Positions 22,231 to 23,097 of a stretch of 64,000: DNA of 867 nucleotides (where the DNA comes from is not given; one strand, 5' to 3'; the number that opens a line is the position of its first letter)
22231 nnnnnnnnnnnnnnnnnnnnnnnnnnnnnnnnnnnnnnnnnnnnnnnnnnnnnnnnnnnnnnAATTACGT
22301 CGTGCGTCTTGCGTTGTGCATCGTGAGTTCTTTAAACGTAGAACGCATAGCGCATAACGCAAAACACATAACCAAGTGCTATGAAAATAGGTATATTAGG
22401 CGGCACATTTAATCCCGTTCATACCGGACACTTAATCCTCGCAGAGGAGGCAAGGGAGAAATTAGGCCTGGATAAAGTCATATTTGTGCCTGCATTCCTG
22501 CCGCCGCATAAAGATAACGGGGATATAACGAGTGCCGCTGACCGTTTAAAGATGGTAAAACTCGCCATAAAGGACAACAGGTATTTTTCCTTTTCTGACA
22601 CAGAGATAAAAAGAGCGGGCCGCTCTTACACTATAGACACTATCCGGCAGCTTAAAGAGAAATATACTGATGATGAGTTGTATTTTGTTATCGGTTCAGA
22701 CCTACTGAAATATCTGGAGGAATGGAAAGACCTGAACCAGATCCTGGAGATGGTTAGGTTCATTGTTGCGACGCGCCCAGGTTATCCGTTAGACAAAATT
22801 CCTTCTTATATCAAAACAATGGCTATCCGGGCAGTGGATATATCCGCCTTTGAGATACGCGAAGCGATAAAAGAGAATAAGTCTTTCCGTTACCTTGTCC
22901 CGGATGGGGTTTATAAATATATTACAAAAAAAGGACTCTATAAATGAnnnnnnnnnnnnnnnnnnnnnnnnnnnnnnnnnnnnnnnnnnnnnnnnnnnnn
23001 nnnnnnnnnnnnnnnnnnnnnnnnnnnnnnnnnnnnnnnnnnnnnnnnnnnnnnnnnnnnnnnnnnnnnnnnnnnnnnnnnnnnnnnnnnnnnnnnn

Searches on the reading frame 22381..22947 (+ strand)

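Call 12: search_protein_families(library=ncbifam, proteins=[window:22381-22947:+])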
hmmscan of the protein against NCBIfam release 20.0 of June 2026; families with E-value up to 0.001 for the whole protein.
window:22381-22947:+ (188 aa): 17 families
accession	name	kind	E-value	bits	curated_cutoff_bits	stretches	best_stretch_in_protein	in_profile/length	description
NF000840.1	PRK00071.1-3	equivalog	6.6e-67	224.9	150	1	2-188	7-199/201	nicotinate-nucleotide adenylyltransferase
NF000841.0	PRK00071.1-4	equivalog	8.5e-65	218.2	197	1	2-188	8-193/194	nicotinate-nucleotide adenylyltransferase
TIGR00482.1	TIGR00482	equivalog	1.4e-58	198.2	112.45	1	5-187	1-194/194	nicotinate (nicotinamide) nucleotide adenylyltransferase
NF005519.0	PRK07152.1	equivalog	4.6e-54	183.7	315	1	1-187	1-184/361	nicotinate-nucleotide adenylyltransferase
NF000839.0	PRK00071.1-1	equivalog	6.1e-49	166.9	187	2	4-139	9-144/219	nicotinate-nucleotide adenylyltransferase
NF005410.0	PRK06973.1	equivalog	2.4e-36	125.2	214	1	2-144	23-168/243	nicotinate-nucleotide adenylyltransferase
NF000843.0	PRK00071.2-2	equivalog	4.2e-28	98.3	240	1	1-138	12-147/212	nicotinate-nucleotide adenylyltransferase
NF000845.0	PRK00071.2-4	equivalog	1.9e-21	76.4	210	1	1-144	8-149/197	nicotinate-nucleotide adenylyltransferase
NF000842.0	PRK00071.2-1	equivalog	1.2e-19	70.7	167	1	1-188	2-185/191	nicotinate-nucleotide adenylyltransferase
NF000846.0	PRK00071.2-5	equivalog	1e-17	64.4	329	1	1-140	19-156/210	nicotinate-nucleotide adenylyltransferase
TIGR00125.1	cyt_tran_rel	domain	2.5e-13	50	27.7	1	3-66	1-63/65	adenylyltransferase/cytidyltransferase family protein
NF006479.0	PRK08887.1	equivalog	1.9e-12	47.4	164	1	1-188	2-171/174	nicotinate-nicotinamide nucleotide adenylyltransferase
NF002243.0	PRK01153.1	subfamily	5.3e-06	26.1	127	0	4-67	3-64/175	nicotinamide-nucleotide adenylyltransferase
TIGR01510.1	coaD_prev_kdtB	equivalog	8.6e-06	25.8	103.3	1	4-92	2-79/155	pantetheine-phosphate adenylyltransferase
TIGR01526.1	nadR_NMN_Atrans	equivalog_domain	1.8e-05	24.1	341.15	1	1-68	1-66/325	nicotinamide-nucleotide adenylyltransferase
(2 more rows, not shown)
